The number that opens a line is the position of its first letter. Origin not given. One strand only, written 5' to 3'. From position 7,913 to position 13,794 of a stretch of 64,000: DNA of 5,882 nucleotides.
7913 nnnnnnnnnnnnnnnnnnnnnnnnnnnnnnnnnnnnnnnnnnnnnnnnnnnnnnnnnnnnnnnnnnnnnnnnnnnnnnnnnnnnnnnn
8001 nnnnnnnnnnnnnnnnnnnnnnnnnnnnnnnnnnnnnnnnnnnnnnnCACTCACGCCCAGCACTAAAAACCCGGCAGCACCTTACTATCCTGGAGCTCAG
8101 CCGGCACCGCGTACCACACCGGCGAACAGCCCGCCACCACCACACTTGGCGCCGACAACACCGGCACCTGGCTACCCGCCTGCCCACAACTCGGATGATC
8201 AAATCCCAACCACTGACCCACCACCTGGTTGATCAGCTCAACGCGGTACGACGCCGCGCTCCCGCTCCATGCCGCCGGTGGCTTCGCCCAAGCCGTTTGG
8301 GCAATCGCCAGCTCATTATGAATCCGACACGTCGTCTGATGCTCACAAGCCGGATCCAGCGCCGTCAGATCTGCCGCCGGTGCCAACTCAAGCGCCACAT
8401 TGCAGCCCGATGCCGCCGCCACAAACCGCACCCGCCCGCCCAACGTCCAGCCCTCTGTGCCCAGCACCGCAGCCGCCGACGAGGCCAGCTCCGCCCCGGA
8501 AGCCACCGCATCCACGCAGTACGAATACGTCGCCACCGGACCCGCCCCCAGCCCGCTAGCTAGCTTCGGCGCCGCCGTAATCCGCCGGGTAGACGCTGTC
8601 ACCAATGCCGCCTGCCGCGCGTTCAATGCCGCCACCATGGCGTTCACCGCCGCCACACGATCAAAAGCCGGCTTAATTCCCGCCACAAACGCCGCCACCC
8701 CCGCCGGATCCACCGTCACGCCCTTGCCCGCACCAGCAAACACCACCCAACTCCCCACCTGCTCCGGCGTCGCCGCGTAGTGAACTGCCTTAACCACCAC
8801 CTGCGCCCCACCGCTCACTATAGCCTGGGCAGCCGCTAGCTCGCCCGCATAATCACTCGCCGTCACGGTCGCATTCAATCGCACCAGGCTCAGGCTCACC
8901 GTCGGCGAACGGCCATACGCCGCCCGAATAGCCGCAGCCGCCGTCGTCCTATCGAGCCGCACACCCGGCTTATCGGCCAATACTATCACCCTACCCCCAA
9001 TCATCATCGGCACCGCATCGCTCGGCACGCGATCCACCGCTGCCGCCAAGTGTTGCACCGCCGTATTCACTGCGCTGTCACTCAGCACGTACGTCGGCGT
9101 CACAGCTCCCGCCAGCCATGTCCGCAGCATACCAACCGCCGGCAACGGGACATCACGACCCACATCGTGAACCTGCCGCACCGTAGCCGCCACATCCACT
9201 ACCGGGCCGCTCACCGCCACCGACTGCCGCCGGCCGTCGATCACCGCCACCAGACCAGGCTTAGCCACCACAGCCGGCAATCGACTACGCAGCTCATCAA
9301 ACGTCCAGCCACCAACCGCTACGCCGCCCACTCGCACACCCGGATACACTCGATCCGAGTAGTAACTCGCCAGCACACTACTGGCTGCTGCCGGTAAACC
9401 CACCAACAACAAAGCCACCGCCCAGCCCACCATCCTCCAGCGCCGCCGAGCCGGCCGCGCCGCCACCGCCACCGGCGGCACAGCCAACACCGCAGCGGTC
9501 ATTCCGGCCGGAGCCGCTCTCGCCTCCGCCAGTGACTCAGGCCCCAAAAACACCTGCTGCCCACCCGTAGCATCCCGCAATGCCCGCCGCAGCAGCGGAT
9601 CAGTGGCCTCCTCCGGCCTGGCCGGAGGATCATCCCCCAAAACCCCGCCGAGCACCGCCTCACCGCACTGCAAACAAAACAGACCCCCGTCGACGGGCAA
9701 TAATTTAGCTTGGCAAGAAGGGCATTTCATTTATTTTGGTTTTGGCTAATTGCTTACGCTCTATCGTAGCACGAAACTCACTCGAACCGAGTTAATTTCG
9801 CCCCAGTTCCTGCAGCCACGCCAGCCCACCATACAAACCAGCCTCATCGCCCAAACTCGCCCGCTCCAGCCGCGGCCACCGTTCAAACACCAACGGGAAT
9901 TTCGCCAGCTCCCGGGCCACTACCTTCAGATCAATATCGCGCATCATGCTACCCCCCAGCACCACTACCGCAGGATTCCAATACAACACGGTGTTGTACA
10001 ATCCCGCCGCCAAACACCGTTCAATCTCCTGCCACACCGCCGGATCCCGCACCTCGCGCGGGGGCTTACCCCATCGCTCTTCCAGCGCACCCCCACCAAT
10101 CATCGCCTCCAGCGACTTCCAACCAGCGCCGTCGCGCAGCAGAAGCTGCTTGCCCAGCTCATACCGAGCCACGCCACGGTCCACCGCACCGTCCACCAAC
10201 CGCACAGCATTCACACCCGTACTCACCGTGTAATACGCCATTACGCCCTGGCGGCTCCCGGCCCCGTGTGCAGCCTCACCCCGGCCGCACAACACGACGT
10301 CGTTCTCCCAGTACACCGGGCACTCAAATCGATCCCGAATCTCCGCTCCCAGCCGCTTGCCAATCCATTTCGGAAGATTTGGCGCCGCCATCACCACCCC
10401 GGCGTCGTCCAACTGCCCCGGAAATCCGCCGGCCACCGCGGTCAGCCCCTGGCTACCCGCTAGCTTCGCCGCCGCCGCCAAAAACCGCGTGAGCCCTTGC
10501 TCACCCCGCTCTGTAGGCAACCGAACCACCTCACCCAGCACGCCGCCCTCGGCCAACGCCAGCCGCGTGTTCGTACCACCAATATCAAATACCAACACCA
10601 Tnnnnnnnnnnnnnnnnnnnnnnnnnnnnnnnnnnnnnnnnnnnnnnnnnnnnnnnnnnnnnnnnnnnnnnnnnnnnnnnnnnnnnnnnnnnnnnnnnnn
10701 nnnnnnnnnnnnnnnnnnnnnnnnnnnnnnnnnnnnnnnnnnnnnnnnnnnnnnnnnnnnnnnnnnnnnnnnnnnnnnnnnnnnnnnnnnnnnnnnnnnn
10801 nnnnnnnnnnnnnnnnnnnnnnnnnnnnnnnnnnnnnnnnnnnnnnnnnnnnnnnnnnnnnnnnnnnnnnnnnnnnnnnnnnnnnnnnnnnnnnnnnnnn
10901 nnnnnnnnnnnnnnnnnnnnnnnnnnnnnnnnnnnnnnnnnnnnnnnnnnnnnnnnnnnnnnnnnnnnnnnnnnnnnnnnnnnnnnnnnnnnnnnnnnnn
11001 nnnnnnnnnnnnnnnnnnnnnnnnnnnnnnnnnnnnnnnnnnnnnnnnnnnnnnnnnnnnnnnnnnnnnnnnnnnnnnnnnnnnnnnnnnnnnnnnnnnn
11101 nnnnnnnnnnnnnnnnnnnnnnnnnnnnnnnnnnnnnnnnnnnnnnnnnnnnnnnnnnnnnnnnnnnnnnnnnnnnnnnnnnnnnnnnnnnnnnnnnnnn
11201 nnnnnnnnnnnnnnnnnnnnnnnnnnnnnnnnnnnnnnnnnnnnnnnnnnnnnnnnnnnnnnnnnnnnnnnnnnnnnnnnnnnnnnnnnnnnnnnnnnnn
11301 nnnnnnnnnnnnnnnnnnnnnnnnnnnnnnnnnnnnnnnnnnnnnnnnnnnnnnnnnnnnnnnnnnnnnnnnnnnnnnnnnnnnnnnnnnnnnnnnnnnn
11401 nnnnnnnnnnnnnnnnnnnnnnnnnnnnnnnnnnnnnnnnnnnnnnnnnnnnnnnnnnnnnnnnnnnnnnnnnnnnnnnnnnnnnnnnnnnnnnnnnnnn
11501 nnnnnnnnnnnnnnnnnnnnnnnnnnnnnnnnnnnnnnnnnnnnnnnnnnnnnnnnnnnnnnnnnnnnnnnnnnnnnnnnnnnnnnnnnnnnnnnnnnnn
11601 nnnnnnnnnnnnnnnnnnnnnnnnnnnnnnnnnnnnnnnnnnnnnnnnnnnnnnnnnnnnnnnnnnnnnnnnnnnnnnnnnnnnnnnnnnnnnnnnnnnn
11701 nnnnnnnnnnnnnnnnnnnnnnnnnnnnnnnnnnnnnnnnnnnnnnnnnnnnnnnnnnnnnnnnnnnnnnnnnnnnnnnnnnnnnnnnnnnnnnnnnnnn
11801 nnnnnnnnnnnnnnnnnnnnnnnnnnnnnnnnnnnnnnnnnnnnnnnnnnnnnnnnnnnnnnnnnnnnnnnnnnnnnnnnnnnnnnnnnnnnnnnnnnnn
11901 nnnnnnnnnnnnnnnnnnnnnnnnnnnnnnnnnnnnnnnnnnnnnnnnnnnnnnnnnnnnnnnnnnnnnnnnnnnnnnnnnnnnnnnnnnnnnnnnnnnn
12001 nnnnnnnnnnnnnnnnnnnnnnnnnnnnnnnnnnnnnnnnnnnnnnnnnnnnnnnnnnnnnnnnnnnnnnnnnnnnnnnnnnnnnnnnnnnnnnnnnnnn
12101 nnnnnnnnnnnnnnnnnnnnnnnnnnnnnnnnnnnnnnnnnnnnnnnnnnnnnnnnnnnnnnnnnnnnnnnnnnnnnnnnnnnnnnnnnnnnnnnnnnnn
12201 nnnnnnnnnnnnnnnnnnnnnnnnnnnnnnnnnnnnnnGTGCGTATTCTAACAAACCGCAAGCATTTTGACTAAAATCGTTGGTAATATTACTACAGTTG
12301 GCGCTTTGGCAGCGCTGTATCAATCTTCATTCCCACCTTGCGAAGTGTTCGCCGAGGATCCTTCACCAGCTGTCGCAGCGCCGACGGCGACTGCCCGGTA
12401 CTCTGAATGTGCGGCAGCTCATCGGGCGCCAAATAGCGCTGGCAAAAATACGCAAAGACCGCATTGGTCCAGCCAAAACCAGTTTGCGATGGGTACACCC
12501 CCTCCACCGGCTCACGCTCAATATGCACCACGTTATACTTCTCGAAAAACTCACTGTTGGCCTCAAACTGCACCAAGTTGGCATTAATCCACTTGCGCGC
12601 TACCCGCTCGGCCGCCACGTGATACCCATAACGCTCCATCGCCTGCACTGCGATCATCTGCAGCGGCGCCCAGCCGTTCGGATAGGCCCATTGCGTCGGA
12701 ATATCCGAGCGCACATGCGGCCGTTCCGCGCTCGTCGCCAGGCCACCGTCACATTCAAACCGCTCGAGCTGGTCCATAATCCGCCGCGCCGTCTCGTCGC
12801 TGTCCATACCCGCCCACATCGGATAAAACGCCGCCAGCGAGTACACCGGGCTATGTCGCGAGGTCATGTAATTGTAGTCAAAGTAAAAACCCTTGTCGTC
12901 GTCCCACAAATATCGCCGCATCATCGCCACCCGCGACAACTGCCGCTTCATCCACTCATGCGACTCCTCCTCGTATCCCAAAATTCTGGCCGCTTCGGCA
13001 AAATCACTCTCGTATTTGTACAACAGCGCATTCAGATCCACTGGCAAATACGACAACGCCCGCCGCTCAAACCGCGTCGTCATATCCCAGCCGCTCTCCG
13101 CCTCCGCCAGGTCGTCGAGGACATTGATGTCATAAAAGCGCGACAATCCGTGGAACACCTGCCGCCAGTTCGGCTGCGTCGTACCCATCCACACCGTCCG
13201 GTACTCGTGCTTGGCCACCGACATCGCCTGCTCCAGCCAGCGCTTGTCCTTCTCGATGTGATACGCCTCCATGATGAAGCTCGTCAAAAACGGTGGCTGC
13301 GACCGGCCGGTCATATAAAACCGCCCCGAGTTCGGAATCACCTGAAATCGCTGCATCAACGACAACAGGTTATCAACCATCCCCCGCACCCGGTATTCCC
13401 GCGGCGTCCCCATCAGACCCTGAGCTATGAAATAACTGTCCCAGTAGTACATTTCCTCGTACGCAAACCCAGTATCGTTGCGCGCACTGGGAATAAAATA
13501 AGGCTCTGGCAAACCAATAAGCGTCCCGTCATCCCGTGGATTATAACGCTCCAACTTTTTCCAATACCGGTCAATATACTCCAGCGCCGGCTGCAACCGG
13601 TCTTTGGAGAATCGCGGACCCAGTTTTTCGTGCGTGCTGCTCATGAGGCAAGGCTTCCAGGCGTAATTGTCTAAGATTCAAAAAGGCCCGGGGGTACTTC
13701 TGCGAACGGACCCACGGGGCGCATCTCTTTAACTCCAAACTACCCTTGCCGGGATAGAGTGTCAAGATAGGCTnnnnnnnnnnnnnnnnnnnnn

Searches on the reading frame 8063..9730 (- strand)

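Call 80: search_protein_families(library=pfam, proteins=[window:8063-9730:-], max_evalue=0.001)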
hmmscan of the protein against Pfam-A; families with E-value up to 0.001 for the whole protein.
window:8063-9730:- (555 aa): 2 families
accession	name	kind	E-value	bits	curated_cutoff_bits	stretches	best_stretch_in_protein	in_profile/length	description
PF11350.14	DUF3152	-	7e-07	29.5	25.1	1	462-526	104-171/206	Protein of unknown function (DUF3152)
PF12229.13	PG_binding_4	-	5.4e-05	23.8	22.1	1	177-272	11-108/117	Putative peptidoglycan binding domain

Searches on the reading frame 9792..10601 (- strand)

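Call 26: search_protein_families(library=pfam, proteins=[window:9792-10601:-], max_evalue=0.01)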
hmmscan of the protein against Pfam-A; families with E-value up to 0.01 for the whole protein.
window:9792-10601:- (269 aa): 1 family
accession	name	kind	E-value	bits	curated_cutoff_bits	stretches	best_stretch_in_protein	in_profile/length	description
PF00480.26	ROK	-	1.6e-22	80.9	22.9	1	5-264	4-292/294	ROK family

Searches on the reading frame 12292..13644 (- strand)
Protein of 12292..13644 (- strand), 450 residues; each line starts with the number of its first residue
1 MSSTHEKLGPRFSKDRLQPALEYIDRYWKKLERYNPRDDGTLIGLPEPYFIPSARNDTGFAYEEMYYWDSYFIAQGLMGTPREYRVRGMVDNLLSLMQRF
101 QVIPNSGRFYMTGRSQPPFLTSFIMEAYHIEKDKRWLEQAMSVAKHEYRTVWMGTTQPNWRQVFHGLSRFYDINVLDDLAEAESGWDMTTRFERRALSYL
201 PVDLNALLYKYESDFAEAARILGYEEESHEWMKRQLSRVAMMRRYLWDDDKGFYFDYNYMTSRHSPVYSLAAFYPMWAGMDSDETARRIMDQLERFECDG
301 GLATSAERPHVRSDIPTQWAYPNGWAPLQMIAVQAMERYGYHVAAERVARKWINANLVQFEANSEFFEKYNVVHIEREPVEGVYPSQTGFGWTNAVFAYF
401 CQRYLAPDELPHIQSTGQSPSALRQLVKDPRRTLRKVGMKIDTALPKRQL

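Call 89: search_protein_families(library=pfam, proteins=[window:12292-13644:-], max_evalue=0.001)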
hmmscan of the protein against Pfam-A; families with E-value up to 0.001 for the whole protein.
window:12292-13644:- (450 aa): 2 families
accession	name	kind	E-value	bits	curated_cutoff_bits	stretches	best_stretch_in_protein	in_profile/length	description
PF01204.24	Trehalase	-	3.2e-89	300.6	21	2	182-404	287-511/512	Trehalase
PF22422.2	MGH1-like_GH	-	5.4e-18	66.1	27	1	64-371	3-341/356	Mannosylglycerate hydrolase MGH1-like glycoside hydrolase domain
